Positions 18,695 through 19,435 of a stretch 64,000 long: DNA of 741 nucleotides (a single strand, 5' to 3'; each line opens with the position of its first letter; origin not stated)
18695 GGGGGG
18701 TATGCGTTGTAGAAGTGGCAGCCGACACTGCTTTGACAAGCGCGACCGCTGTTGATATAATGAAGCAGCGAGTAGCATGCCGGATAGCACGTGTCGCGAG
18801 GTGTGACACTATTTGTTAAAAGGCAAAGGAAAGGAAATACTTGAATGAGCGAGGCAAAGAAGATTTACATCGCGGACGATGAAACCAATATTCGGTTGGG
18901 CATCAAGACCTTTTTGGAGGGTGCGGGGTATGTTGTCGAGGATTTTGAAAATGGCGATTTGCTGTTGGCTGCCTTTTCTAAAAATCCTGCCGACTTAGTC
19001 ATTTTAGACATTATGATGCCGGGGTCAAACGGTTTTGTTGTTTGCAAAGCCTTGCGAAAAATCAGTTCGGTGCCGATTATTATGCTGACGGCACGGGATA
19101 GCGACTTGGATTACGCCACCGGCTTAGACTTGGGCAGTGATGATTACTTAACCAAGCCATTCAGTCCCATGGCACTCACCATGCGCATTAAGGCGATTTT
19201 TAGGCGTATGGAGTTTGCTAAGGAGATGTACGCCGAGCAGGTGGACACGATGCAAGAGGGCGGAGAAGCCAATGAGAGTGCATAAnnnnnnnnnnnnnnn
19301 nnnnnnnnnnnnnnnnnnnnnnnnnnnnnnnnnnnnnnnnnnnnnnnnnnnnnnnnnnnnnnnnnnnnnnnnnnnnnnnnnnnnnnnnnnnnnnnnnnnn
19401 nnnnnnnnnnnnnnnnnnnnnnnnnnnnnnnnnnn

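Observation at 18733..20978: Operon coupling an output-less OmpR-type receiver and its kinase to a small alarmone synthetase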

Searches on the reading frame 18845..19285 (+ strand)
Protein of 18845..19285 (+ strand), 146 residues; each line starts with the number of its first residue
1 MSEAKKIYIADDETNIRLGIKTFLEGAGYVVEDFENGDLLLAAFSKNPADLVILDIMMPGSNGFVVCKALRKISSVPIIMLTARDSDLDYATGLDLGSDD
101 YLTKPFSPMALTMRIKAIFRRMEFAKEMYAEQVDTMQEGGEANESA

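Call 3: search_protein_families(library=pfam, proteins=[window:18845-19282:+], max_evalue=0.01)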
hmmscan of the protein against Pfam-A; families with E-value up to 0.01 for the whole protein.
window:18845-19282:+ (146 aa): 1 family
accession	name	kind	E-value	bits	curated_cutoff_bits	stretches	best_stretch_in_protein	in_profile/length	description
PF00072.30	Response_reg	-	7.9e-27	94.1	30.2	1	7-115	1-110/111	Response regulator receiver domain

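Call 4: search_protein_families(library=ncbifam, proteins=[window:18845-19282:+], max_evalue=0.01)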
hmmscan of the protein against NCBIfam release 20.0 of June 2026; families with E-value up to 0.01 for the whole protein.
window:18845-19282:+ (146 aa): 96 families (the best 25 are shown)
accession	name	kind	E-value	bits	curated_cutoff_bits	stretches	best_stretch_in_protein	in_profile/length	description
NF045944.1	ResRegRpaBCyano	equivalog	5.8e-39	133.8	330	1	9-130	2-123/229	response regulator transcription factor RpaB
NF008296.0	PRK11083.1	equivalog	4.7e-34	117.8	273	1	4-127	3-126/228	two-component system response regulator CreB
NF033117.2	vanR_ACDEGLN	exception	5.9e-33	114.3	350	1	7-134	1-128/226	VanR-ABDEGLN family response regulator transcription factor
NF007005.1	PRK09468.1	equivalog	1.4e-32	113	331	1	3-123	2-123/237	osmolarity response regulator transcription factor OmpR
NF007982.1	PRK10710.1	equivalog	3.9e-32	111.7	380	1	3-133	6-136/235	envelope stress response regulator BaeR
NF040689.1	MtrAB_MtrA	equivalog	1.5e-31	109.4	300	1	7-127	1-121/219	MtrAB system response regulator MtrA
NF051850.1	RespRegRprY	equivalog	6e-31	107.6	370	1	1-128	1-129/234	response regulator transcription factor RprY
NF041733.1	resp_reg_CseB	equivalog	7.4e-31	107.3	350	1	7-132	3-128/228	two-component system response regulator CseB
NF008034.0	PRK10766.1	equivalog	6.5e-30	104.3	275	1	5-133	3-131/231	two-component system response regulator TorR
NF008378.0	PRK11173.1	equivalog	8.7e-30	103.8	334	1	4-132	3-131/238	two-component system response regulator ArcA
NF040534.1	resp_reg_YycF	equivalog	1.3e-29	103.1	340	1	5-127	1-123/231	response regulator YycF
TIGR02154.1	PhoB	equivalog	1.4e-29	103.1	296.2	1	4-127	2-128/226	phosphate regulon transcriptional regulator PhoB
NF000403.1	vanR-C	exception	2.3e-29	102.6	480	1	4-125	2-123/231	vancomycin resistance response regulator transcription factor VanR-C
NF033120.0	vanR_FM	exception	4.2e-29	101.8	460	1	6-127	5-126/231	vancomycin resistance response regulator transcription factor, VanR-F/VanR-M family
TIGR03787.1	marine_sort_RR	equivalog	5.5e-29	101.3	335.7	1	5-139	1-137/227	proteobacterial dedicated sortase system response regulator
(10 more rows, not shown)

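Call 5: find_homologous_proteins(query=window:18845-19282:+, max_evalue=1e-10)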
Query window:18845-19282:+ (146 aa): 7812 proteins with E <= 1e-10 among 8000 candidates; the best 120 are listed.
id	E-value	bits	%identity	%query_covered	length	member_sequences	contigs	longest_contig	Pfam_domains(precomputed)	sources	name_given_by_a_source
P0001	2.2e-88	311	100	100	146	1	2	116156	PF00072.31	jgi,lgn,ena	-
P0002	2.8e-70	252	87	90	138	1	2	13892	PF00072.31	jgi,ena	-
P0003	1.1e-69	250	88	90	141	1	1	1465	PF00072.31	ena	-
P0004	1.2e-69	250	88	90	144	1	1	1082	PF00072.31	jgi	-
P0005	2.1e-68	246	78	100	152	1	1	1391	PF00072.31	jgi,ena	-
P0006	2.5e-68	246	86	90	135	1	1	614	PF00072.31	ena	-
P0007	3.1e-68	246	84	90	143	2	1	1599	PF00072.31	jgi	jgi:DNA-binding response OmpR family regulator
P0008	4.0e-68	245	83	90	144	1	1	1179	PF00072.31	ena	-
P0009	5.7e-68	245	81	99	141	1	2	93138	PF00072.31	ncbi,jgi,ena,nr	ncbi:MAG: response regulator transcription factor [Oscillospiraceae bacterium]|nr:response regulator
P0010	7.6e-68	244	81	99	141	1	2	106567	PF00072.31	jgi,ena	-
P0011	8.4e-68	244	84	96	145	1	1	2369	PF00072.31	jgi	-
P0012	9.6e-68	244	79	99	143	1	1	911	PF00072.31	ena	-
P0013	1.1e-67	244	85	90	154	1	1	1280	PF00072.31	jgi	jgi:DNA-binding response OmpR family regulator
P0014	1.2e-67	244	81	95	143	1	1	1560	PF00072.31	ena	-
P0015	1.9e-67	243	85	90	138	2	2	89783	PF00072.31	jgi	-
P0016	2.5e-67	243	79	96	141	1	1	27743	PF00072.31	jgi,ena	-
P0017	3.3e-67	242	86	87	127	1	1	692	PF00072.31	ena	-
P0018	3.4e-67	242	80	90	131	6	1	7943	PF00072.31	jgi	-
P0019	3.5e-67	242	87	88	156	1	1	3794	PF00072.31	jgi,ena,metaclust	metaclust:\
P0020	3.5e-67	242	84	90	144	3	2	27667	PF00072.31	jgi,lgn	-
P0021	4.0e-67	242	85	90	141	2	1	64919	PF00072.31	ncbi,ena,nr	ncbi:MAG: response regulator transcription factor [Oscillospiraceae bacterium]|nr:response regulator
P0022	4.9e-67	242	83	90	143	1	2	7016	PF00072.31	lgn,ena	-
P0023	5.2e-67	242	82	92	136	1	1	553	PF00072.31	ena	-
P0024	5.3e-67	242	83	94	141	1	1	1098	PF00072.31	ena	-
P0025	9.5e-67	241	79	98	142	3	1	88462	PF00072.31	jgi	-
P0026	1.1e-66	241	85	87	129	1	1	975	PF00072.31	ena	-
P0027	1.1e-66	241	86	86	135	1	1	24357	PF00072.31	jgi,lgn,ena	-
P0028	1.5e-66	240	86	88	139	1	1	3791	PF00072.31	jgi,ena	-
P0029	1.6e-66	240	77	99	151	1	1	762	PF00072.31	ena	-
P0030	1.9e-66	240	79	97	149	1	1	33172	PF00072.31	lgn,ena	-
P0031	1.9e-66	240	77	100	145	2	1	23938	PF00072.31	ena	-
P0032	1.9e-66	240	79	95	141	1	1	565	PF00072.31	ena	-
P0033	2.0e-66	240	83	91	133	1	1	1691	PF00072.31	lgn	-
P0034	2.2e-66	240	84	89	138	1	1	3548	PF00072.31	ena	-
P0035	2.2e-66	240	78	95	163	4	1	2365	PF00072.31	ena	-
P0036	2.3e-66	240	76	100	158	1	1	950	PF00072.31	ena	-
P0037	2.3e-66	240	86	87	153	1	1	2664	PF00072.31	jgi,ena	-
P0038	2.4e-66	240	78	97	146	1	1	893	PF00072.31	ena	-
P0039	2.4e-66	240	85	87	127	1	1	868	PF00072.31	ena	-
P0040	2.6e-66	239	78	97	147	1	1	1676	PF00072.31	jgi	-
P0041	2.7e-66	239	87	86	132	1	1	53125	PF00072.31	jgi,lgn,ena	-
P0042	2.7e-66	239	84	88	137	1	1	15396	PF00072.31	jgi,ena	-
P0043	3.8e-66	239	84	87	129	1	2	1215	PF00072.31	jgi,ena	-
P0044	4.1e-66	239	77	100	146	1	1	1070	PF00072.31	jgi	-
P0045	4.3e-66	239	82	90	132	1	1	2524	PF00072.31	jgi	-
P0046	4.3e-66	239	85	89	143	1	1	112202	PF00072.31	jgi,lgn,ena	-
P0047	4.5e-66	239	85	89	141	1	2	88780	PF00072.31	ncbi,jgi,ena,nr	ncbi:MAG: response regulator transcription factor [Oscillospiraceae bacterium]|nr:response regulator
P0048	5.0e-66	239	78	97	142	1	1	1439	PF00072.31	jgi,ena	-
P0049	6.0e-66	238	76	99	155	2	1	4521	PF00072.31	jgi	-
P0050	6.3e-66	238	82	90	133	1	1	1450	PF00072.31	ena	-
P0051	6.9e-66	238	84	89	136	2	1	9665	PF00072.31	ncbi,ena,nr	ncbi:MAG: response regulator transcription factor [Defluviitaleaceae bacterium]|nr:response regulato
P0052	7.9e-66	238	78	99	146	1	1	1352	PF00072.31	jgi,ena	-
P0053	8.0e-66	238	86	86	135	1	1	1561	PF00072.31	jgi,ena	-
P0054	8.4e-66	238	83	90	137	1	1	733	PF00072.31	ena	-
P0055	8.7e-66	238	87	86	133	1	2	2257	PF00072.31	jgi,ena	-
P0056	9.3e-66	238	79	95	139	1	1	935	PF00072.31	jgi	-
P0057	1.0e-65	238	78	99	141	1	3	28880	PF00072.31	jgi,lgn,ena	-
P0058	1.0e-65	238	83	89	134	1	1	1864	PF00072.31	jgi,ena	-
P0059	1.2e-65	237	84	88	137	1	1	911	PF00072.31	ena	-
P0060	1.4e-65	237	82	90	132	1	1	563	PF00072.31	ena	-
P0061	1.5e-65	237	76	99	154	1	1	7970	PF00072.31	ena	-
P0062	1.7e-65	237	77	99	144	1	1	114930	PF00072.31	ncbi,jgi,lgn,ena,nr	ncbi:MAG: response regulator transcription factor [Defluviitaleaceae bacterium]|nr:response regulato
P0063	1.8e-65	237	78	97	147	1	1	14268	PF00072.31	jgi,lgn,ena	-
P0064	2.2e-65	236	79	99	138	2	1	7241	PF00072.31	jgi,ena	-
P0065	2.3e-65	236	84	88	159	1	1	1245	PF00072.31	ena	-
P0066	2.4e-65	236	88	82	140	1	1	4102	PF00072.31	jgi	-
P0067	2.8e-65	236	78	95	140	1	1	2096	PF00072.31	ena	-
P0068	3.4e-65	236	83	87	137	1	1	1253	PF00072.31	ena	-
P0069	3.7e-65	236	80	97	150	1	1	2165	PF00072.31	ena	-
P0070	3.8e-65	236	78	98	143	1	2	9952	PF00072.31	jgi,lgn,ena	-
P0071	4.0e-65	236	84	88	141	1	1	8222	PF00072.31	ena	-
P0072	4.0e-65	236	79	97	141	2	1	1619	PF00072.31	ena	-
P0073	4.6e-65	235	78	99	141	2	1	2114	PF00072.31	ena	-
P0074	4.7e-65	235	77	100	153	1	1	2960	PF00072.31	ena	-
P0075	5.0e-65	235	84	88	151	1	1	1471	PF00072.31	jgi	jgi:DNA-binding response OmpR family regulator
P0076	6.4e-65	235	79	97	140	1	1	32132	PF00072.31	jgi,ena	-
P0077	6.6e-65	235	81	90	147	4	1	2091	PF00072.31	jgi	jgi:DNA-binding response OmpR family regulator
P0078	6.8e-65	235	85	87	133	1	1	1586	PF00072.31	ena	-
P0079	7.1e-65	235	80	90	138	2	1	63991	PF00072.31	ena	-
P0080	9.4e-65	234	82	90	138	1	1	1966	PF00072.31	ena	-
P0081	1.0e-64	234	89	82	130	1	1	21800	PF00072.31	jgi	-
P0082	1.1e-64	234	81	90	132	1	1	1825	PF00072.31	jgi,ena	-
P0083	1.1e-64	234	82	86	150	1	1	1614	PF00072.31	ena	-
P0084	1.2e-64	234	76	97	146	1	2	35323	PF00072.31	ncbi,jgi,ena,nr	ncbi:MAG: response regulator transcription factor [Treponema sp.]|nr:response regulator transcriptio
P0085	1.4e-64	234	82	89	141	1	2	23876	PF00072.31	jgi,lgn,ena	-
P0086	1.4e-64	234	81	90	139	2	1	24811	PF00072.31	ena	-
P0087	1.5e-64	234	82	86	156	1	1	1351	PF00072.31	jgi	-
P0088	1.6e-64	234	89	82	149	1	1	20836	PF00072.31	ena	-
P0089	1.6e-64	234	84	89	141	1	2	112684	PF00072.31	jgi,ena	-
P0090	2.0e-64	233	75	99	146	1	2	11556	PF00072.31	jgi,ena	-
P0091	2.3e-64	233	77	99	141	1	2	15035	PF00072.31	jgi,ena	-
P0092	2.3e-64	233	82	89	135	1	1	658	PF00072.31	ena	-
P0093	2.3e-64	233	79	92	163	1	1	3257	PF00072.31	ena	-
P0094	2.4e-64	233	85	84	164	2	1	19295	PF00072.31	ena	-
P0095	2.8e-64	233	77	99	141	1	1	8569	PF00072.31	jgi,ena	-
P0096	2.9e-64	233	80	91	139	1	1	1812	PF00072.31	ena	-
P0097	3.0e-64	233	75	97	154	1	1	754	PF00072.31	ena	-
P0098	3.8e-64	232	80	90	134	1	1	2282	PF00072.31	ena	-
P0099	3.8e-64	232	79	89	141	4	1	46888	PF00072.31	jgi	-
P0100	4.2e-64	232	85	85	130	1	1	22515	PF00072.31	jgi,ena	-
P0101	4.3e-64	232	81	91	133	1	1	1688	PF00072.31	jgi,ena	-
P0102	4.6e-64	232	75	99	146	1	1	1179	PF00072.31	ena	-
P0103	4.7e-64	232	81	90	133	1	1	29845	PF00072.31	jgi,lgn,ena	-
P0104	4.8e-64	232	88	82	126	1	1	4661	PF00072.31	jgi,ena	-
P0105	5.1e-64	232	81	88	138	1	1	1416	PF00072.31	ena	-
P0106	5.1e-64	232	83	88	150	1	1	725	PF00072.31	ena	-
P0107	5.6e-64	232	76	99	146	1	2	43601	PF00072.31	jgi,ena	-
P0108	5.6e-64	232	82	90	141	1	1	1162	PF00072.31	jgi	-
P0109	5.6e-64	232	76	99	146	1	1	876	PF00072.31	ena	-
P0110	5.8e-64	232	82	89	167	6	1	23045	PF00072.31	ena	-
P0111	6.0e-64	232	82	88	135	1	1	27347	PF00072.31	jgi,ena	-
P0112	6.0e-64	232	79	90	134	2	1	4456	PF00072.31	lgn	-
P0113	6.3e-64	232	79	92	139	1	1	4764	PF00072.31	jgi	jgi:DNA-binding response OmpR family regulator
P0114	6.3e-64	232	76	99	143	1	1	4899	PF00072.31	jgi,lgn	jgi:DNA-binding response OmpR family regulator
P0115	6.5e-64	232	77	99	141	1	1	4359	PF00072.31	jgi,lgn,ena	-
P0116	6.5e-64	232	79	96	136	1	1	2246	PF00072.31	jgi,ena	-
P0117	6.7e-64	232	83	87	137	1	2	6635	PF00072.31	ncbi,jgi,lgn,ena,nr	ncbi:MAG: response regulator transcription factor [Defluviitaleaceae bacterium]|nr:response regulato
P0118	7.7e-64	231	80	90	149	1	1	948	PF00072.31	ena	-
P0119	8.0e-64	231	76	98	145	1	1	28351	PF00072.31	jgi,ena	-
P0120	8.3e-64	231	80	90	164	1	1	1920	PF00072.31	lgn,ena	-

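Call 6: find_encoding_contigs(protein=window:18845-19285:+, flank=6000, max_places=8)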
Protein window:18845-19285:+ (146 aa): 4 contigs read that carry it; 2 places shown.
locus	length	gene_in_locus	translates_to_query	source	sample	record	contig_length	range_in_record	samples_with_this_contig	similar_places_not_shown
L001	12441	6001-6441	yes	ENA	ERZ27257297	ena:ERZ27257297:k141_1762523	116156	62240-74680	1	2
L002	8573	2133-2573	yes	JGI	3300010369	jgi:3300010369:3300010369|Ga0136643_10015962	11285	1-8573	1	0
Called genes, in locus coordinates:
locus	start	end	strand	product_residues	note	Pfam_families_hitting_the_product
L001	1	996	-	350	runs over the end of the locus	PF05496:RuvB_N, PF07728:AAA_5 (faint), PF00004:AAA, PF17864:AAA_lid_4, PF05491:WHD_RuvB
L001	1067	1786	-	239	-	-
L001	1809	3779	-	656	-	PF22745:Nlig-Ia, PF01653:DNA_ligase_aden, PF03120:OB_DNA_ligase, PF03119:DNA_ligase_ZBD, PF14520:HHH_5 (faint), PF00633:HHH (faint), PF12826:HHH_2, PF00533:BRCT, +1 more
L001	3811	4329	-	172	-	PF07670:Gate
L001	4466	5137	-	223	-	-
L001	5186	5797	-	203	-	PF07670:Gate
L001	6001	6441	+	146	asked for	PF00072:Response_reg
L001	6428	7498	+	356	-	PF00512:HisKA, PF14501:HATPase_c_5 (faint), PF02518:HATPase_c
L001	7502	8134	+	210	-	PF04607:RelA_SpoT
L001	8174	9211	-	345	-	PF13180:PDZ_2, PF17820:PDZ_6, PF05580:Peptidase_S55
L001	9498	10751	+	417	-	PF05193:Peptidase_M16_C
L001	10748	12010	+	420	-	PF00675:Peptidase_M16, PF05193:Peptidase_M16_C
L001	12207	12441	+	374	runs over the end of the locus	PF01790:LGT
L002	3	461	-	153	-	?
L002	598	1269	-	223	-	-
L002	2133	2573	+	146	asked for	PF00072:Response_reg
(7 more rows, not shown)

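Call 8: find_encoding_contigs(protein=P0062, flank=5000, max_places=3)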
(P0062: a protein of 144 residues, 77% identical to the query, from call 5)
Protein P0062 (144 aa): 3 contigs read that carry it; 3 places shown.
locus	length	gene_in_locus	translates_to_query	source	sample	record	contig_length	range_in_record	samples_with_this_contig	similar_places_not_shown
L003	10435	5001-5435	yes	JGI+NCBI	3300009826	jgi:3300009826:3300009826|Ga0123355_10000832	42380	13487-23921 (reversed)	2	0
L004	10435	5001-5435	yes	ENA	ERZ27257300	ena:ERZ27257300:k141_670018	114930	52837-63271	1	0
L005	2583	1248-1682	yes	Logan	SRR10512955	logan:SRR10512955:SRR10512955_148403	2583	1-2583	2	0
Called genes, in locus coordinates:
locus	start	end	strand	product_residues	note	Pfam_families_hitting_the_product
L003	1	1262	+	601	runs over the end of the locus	PF08439:Peptidase_M3_N, PF01432:Peptidase_M3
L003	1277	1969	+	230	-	PF01128:IspD, PF12804:NTP_transf_3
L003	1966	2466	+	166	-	-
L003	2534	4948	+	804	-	PF00403:HMA, PF00122:E1-E2_ATPase, PF00702:Hydrolase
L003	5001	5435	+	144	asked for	PF00072:Response_reg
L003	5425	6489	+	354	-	PF00512:HisKA, PF02518:HATPase_c, PF13581:HATPase_c_2 (faint), PF14501:HATPase_c_5 (weak)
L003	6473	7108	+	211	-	PF04607:RelA_SpoT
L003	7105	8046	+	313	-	-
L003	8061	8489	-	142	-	PF00583:Acetyltransf_1, PF13508:Acetyltransf_7, PF08445:FR47 (weak)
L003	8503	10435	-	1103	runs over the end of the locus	PF17757:UvrB_inter, PF02559:CarD_TRCF_RID, PF00270:DEAD, PF04851:ResIII, PF00271:Helicase_C, PF03461:TRCF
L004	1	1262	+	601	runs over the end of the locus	PF08439:Peptidase_M3_N, PF01432:Peptidase_M3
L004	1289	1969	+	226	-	PF01128:IspD, PF12804:NTP_transf_3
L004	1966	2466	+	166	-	-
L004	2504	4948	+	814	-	PF00403:HMA, PF00122:E1-E2_ATPase, PF00702:Hydrolase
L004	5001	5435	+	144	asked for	PF00072:Response_reg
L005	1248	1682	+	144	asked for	PF00072:Response_reg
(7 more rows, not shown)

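Call 9: find_encoding_contigs(protein=P0084, flank=5000, max_places=3)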
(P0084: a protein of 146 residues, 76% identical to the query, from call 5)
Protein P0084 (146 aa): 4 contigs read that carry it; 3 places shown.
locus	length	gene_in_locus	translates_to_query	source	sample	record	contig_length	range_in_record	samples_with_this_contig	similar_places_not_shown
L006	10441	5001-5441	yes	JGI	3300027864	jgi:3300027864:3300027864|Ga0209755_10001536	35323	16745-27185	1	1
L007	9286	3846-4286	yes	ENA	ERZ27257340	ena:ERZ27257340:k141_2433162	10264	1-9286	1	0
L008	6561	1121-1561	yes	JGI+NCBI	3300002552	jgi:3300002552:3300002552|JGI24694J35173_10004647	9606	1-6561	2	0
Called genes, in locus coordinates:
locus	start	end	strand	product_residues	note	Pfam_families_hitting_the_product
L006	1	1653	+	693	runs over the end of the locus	PF00009:GTP_EFTU, PF22042:EF-G_D2, PF14492:EFG_III, PF03764:EFG_IV, PF00679:EFG_C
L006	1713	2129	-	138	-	PF01894:YjbQ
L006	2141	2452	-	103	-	-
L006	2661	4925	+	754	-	PF00403:HMA, PF00122:E1-E2_ATPase, PF00702:Hydrolase, PF08282:Hydrolase_3 (faint)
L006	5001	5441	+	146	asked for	PF00072:Response_reg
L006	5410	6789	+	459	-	PF00512:HisKA, PF02518:HATPase_c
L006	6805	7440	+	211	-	PF04607:RelA_SpoT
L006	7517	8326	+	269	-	PF03180:Lipoprotein_9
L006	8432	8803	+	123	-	PF00392:GntR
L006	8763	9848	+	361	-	PF01145:Band_7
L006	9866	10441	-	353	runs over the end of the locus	PF00155:Aminotran_1_2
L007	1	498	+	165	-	?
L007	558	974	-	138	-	PF01894:YjbQ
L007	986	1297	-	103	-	-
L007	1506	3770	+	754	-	PF00403:HMA, PF00122:E1-E2_ATPase, PF00702:Hydrolase, PF08282:Hydrolase_3 (faint)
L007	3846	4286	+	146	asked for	PF00072:Response_reg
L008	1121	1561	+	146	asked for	PF00072:Response_reg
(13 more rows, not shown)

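Call 12: search_protein_representatives(protein=window:18845-19282:+)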
Query: 146 residues. Proteins with E-value up to 0.001 (for the whole library): 508095; up to 1e-10: 100315; up to 1e-30: 348. The best 150 are listed.
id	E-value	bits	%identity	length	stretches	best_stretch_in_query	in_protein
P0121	9.7e-65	232.7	80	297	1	1-132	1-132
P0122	1.4e-63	228.9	74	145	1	1-133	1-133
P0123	4.1e-58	211.3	76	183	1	4-133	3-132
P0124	4.4e-58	211.1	36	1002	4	6-123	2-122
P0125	1.4e-52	193.4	71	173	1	4-135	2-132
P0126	2.0e-49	183.1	62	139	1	4-131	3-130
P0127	1.3e-47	177.3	41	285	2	5-125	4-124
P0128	2.1e-47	176.6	30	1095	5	5-128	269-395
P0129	4.3e-47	175.6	32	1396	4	9-120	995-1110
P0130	1.7e-46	173.7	35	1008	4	6-135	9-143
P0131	2.4e-46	173.2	67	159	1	4-125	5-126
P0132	3.2e-46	172.8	36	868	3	5-118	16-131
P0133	2.3e-45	170.0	38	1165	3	8-116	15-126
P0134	2.6e-45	169.8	35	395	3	5-123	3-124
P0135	8.7e-45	168.1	35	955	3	6-123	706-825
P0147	5.0e-42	159.2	63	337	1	5-138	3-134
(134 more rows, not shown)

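Call 18: find_homologous_proteins(query=P0147, max_evalue=1e-20)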
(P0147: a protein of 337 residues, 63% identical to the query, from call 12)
Query P0147 (337 aa): 3721 proteins with E <= 1e-20 among 8000 candidates; the best 120 are listed.
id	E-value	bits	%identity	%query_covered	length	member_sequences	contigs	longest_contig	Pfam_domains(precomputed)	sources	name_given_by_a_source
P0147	4.2e-219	744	100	100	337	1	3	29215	PF04607.24,PF00072.31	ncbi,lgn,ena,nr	ncbi:MAG TPA: hypothetical protein DEB31_03845 [Clostridiales bacterium]|nr:hypothetical protein [Cl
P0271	2.4e-125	436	61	99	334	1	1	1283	PF04607.24,PF00072.31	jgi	jgi:putative GTP pyrophosphokinase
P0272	7.9e-122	425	59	100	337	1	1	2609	PF04607.24,PF00072.31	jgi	jgi:putative GTP pyrophosphokinase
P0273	2.4e-67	246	58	61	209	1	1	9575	PF04607.24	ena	-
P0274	1.0e-66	243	58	61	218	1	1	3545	PF04607.24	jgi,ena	-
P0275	1.6e-65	240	56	61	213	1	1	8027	PF04607.24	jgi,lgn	jgi:putative GTP pyrophosphokinase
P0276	1.9e-64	236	55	60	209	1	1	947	PF04607.24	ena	-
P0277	2.3e-64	236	57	61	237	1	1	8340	PF04607.24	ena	-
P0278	4.9e-64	235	56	61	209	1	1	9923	PF04607.24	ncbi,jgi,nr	ncbi:MAG: GTP pyrophosphokinase family protein [Clostridiales bacterium]|jgi:putative GTP pyrophosph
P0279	6.3e-64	234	57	61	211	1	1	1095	PF04607.24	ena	-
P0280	1.6e-63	233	56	60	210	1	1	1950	PF04607.24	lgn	-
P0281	1.8e-63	233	54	61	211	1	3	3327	PF04607.24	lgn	-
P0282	2.8e-63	232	56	61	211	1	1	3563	PF04607.24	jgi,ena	-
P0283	3.4e-63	232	53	61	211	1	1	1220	PF04607.24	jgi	-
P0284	3.9e-63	232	54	61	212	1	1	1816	PF04607.24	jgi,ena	-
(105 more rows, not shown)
